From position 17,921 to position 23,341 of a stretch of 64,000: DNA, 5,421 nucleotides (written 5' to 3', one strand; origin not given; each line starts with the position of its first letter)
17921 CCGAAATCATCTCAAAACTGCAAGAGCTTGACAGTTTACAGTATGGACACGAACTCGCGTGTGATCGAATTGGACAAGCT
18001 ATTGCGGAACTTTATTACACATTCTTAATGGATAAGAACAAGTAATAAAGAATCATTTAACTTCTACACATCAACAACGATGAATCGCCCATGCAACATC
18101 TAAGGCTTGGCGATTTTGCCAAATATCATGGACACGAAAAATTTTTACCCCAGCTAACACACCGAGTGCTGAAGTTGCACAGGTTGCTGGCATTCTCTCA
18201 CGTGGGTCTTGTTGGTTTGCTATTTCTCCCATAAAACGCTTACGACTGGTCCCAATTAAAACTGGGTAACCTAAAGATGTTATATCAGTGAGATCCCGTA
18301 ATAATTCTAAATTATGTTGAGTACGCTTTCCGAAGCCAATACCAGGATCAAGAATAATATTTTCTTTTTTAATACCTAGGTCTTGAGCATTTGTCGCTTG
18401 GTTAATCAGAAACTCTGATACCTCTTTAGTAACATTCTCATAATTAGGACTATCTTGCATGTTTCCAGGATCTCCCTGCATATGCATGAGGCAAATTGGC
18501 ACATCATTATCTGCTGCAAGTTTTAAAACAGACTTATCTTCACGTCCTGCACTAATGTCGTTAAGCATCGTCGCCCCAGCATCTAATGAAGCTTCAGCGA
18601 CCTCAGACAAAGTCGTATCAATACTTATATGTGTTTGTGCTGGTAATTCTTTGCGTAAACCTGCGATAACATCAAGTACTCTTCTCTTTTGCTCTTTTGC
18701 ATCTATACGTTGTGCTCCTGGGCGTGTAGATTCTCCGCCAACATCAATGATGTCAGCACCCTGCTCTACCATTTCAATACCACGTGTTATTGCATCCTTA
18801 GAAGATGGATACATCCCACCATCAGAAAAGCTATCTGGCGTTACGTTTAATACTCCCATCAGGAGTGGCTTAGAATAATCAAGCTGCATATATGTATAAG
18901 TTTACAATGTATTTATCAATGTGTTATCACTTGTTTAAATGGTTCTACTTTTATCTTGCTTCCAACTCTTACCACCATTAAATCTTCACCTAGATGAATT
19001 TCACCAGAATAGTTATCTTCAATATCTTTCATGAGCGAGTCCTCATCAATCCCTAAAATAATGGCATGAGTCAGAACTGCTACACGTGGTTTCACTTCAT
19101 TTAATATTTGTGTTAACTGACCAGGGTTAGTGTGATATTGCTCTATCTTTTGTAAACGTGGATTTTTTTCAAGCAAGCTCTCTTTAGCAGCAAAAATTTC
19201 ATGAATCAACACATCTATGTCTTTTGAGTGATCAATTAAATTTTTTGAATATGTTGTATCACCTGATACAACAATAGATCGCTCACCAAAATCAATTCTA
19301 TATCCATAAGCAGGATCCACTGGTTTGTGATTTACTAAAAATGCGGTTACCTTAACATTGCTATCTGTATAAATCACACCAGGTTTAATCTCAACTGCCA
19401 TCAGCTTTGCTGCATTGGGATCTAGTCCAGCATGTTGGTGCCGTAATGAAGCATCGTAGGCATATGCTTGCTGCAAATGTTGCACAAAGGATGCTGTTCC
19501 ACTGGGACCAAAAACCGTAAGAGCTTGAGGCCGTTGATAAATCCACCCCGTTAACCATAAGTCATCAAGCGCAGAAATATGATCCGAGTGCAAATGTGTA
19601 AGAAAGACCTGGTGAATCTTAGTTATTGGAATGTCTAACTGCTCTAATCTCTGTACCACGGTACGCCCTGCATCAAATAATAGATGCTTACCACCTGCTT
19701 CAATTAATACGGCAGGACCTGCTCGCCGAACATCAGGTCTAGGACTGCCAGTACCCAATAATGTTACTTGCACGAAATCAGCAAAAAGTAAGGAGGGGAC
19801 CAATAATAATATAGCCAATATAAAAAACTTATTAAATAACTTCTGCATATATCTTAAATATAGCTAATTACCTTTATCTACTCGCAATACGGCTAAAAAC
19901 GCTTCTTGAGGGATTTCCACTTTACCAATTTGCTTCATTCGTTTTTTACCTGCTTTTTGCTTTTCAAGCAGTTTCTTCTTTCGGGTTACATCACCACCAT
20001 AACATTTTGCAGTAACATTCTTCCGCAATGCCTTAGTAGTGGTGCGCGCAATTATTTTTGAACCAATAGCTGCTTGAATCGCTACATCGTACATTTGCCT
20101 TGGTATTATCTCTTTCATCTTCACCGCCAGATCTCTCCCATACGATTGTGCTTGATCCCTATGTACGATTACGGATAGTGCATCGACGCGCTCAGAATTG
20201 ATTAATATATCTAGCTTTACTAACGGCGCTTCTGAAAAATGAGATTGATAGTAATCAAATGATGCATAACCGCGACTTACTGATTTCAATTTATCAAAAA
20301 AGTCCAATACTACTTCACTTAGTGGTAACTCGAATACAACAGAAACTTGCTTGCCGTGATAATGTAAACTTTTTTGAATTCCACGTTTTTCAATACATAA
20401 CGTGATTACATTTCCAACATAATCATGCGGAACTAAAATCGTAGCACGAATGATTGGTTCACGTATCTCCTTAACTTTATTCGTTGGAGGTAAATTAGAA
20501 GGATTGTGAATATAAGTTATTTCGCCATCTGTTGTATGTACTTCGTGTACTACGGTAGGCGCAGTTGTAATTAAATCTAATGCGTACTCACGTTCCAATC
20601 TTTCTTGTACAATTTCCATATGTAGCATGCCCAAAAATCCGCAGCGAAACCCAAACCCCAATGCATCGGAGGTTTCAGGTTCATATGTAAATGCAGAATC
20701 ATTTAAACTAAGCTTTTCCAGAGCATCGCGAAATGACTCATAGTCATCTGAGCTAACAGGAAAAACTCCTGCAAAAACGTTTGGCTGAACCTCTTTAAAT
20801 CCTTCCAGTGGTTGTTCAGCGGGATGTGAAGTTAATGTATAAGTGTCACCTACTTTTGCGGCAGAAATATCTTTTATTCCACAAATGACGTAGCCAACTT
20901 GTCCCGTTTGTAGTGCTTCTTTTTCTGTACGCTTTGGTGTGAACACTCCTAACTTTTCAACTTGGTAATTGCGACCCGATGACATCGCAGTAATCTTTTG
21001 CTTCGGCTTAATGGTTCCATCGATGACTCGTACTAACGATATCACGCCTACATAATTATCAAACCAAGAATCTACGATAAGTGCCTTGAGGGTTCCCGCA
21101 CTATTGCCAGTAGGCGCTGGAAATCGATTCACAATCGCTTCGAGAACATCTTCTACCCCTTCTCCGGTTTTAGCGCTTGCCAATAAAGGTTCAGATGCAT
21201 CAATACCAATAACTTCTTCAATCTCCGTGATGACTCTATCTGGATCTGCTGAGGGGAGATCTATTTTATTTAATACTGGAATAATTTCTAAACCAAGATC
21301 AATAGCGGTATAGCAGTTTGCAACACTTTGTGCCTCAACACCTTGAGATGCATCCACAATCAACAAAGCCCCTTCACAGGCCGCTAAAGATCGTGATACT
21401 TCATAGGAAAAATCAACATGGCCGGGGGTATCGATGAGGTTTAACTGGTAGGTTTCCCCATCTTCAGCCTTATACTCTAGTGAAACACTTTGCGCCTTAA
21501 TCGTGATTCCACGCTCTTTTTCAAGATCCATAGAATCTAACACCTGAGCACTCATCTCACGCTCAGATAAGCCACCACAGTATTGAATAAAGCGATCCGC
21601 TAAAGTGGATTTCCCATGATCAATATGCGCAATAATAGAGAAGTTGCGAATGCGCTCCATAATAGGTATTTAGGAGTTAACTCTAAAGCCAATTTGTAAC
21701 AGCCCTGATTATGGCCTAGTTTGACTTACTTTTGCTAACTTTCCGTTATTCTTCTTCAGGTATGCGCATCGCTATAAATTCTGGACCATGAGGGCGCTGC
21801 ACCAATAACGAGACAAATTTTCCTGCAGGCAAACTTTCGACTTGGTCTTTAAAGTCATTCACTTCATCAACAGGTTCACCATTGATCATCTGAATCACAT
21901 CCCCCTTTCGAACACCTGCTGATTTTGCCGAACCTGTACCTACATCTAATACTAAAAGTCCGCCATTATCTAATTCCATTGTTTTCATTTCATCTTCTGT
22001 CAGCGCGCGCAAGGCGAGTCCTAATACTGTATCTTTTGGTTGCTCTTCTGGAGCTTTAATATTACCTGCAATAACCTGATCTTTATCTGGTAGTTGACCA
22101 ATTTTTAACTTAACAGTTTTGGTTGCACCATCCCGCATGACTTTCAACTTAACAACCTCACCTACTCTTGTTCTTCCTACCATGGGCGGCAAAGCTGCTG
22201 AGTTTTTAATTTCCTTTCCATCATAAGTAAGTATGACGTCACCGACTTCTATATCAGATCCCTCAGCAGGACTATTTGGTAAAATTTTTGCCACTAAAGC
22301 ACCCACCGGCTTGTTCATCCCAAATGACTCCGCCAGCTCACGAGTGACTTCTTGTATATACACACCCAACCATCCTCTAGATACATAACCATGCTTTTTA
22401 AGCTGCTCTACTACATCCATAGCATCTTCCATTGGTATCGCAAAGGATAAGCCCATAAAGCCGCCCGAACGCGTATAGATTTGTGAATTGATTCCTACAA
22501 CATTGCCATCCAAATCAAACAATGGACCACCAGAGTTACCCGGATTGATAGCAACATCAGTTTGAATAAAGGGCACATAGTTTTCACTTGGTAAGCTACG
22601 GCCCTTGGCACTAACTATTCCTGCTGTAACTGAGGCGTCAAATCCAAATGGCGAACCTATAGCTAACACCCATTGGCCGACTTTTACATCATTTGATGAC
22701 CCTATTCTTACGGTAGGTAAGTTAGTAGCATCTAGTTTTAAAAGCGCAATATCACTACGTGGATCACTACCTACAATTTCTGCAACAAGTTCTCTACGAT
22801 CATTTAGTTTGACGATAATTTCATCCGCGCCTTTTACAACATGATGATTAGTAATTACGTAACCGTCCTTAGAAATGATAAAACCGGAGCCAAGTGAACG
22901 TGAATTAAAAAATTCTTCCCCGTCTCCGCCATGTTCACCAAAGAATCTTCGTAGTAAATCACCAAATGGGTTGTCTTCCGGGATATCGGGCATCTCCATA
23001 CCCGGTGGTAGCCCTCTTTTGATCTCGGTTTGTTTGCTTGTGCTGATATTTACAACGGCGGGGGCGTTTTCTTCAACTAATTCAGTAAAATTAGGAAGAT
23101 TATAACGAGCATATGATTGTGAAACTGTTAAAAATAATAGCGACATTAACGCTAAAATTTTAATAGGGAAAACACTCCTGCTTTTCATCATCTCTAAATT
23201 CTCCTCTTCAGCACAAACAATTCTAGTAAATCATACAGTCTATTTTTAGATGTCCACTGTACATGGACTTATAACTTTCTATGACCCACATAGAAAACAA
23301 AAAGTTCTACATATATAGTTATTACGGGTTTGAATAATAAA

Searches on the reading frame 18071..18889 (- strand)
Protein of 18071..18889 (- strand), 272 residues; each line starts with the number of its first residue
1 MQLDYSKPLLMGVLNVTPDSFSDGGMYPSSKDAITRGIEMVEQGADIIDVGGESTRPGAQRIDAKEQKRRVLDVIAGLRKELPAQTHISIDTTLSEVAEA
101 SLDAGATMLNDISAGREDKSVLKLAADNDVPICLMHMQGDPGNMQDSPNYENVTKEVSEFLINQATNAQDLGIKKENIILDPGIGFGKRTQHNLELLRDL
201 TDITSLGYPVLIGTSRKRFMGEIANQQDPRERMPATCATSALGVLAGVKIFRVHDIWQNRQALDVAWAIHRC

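Call 38: search_protein_families(library=pfam, proteins=[window:18071-18889:-], max_evalue=0.00001)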
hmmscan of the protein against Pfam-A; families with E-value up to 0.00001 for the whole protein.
window:18071-18889:- (272 aa): 1 family
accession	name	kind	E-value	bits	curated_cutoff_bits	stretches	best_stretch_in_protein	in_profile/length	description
PF00809.28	Pterin_bind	-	7.4e-85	284.9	25.5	1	11-254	1-244/244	Pterin binding enzyme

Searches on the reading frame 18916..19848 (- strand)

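Call 38: search_protein_families(library=pfam, proteins=[window:18916-19848:-], max_evalue=0.00001)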
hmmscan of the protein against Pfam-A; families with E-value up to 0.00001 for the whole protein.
window:18916-19848:- (310 aa): 3 families
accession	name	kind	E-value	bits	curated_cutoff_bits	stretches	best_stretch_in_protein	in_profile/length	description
PF12706.13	Lactamase_B_2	-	1.2e-22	81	27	1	56-261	3-199/200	Beta-lactamase superfamily domain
PF00753.33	Lactamase_B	-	1.6e-14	54.7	22.7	1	42-210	4-162/196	Metallo-beta-lactamase superfamily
PF23023.1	Anti-Pycsar_Apyc1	-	5.1e-08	33.1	50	1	26-116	3-91/250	Anti-Pycsar protein Apyc1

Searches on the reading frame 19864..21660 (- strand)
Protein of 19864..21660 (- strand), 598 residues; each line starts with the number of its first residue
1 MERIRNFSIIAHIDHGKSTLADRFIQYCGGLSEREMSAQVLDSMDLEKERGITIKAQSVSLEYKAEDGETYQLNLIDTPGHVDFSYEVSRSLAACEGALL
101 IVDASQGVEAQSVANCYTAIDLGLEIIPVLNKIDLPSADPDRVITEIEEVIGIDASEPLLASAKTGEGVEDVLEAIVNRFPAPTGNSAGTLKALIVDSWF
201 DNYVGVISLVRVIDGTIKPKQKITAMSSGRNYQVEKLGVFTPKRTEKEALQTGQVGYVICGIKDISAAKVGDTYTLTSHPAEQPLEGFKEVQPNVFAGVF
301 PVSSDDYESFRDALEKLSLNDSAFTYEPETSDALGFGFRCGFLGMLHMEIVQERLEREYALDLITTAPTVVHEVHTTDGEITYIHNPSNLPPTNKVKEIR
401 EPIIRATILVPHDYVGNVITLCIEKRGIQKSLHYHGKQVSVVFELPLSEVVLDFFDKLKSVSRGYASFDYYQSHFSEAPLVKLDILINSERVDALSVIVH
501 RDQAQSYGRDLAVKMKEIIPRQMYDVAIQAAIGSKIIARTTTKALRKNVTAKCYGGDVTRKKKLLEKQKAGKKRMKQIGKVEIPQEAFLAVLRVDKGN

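Call 38: search_protein_families(library=pfam, proteins=[window:19864-21660:-], max_evalue=0.00001)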
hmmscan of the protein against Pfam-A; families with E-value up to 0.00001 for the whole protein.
window:19864-21660:- (598 aa): 4 families
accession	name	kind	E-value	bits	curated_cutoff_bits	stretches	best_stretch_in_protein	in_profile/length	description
PF00009.33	GTP_EFTU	-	4.5e-55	186.6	26.5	1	2-181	1-187/188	Elongation factor Tu GTP binding domain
PF06421.17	LepA_C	-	9.7e-50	167.6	29.7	1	487-593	1-107/107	GTP-binding protein LepA C-terminus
PF00679.30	EFG_C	-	2e-20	73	27.9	1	399-484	2-87/89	Elongation factor G C-terminus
PF03144.31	GTP_EFTU_D2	-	6.5e-10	39.7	30.3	1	205-274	1-72/73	Elongation factor Tu domain 2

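Call 59: find_homologous_proteins(query=window:19864-21660:-, max_evalue=1e-100)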
Query window:19864-21660:- (598 aa): 8000 proteins with E <= 1e-100 among 8000 candidates; the best 120 are listed.
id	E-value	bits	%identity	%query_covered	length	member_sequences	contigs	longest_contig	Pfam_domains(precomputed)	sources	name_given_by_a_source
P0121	0.0e+0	1327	100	100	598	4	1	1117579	PF00679.31,PF06421.18,PF00009.34,PF03144.32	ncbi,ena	-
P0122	0.0e+0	1255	94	100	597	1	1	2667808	PF00679.31,PF06421.18,PF00009.34,PF03144.32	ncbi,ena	-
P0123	0.0e+0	1251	94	100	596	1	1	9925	PF00679.31,PF06421.18,PF00009.34,PF03144.32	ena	-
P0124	0.0e+0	1235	93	100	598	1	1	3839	PF00679.31,PF06421.18,PF00009.34,PF03144.32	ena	-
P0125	0.0e+0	1226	92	100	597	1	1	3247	PF00679.31,PF06421.18,PF00009.34,PF03144.32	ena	-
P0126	0.0e+0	1215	92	100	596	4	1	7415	PF00679.31,PF06421.18,PF00009.34,PF03144.32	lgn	-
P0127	0.0e+0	1214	91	100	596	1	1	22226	PF00679.31,PF06421.18,PF00009.34,PF03144.32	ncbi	-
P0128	0.0e+0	1213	91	100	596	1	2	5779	PF00679.31,PF06421.18,PF00009.34,PF03144.32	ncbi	-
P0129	0.0e+0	1211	91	100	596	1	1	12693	PF00679.31,PF06421.18,PF00009.34,PF03144.32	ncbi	-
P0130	0.0e+0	1210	91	100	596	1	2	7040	PF00679.31,PF06421.18,PF00009.34,PF03144.32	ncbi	-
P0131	0.0e+0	1209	91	100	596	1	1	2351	PF00679.31,PF06421.18,PF00009.34,PF03144.32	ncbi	-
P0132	0.0e+0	1205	90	100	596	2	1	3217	PF00679.31,PF06421.18,PF00009.34,PF03144.32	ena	-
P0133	0.0e+0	1205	90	100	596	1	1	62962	PF00679.31,PF06421.18,PF00009.34,PF03144.32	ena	-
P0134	0.0e+0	1205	90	100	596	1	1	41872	PF00679.31,PF06421.18,PF00009.34,PF03144.32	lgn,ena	-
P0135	0.0e+0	1204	90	100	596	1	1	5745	PF00679.31,PF06421.18,PF00009.34,PF03144.32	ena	-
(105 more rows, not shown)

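Call 61: find_encoding_contigs(protein=P0121, flank=500, max_places=2)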
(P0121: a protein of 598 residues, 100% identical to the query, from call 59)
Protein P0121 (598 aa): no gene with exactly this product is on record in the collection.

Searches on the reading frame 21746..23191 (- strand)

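Call 38: search_protein_families(library=pfam, proteins=[window:21746-23191:-], max_evalue=0.00001)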
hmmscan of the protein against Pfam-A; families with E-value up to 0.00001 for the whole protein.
window:21746-23191:- (481 aa): 5 families
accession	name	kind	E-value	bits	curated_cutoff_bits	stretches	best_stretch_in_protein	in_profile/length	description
PF13365.12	Trypsin_2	-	9.1e-38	130.7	27.6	1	101-234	1-144/144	Trypsin-like peptidase domain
PF13180.12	PDZ_2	-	4.1e-25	88.3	27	2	275-364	3-80/80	PDZ domain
PF00089.32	Trypsin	-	6.1e-17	62.6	20.6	1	99-259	25-218/220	Trypsin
PF00595.29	PDZ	-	1.1e-13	51.8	23.2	1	267-352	5-81/81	PDZ domain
PF17820.7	PDZ_6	-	2e-12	47.1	27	0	420-466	9-54/54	PDZ domain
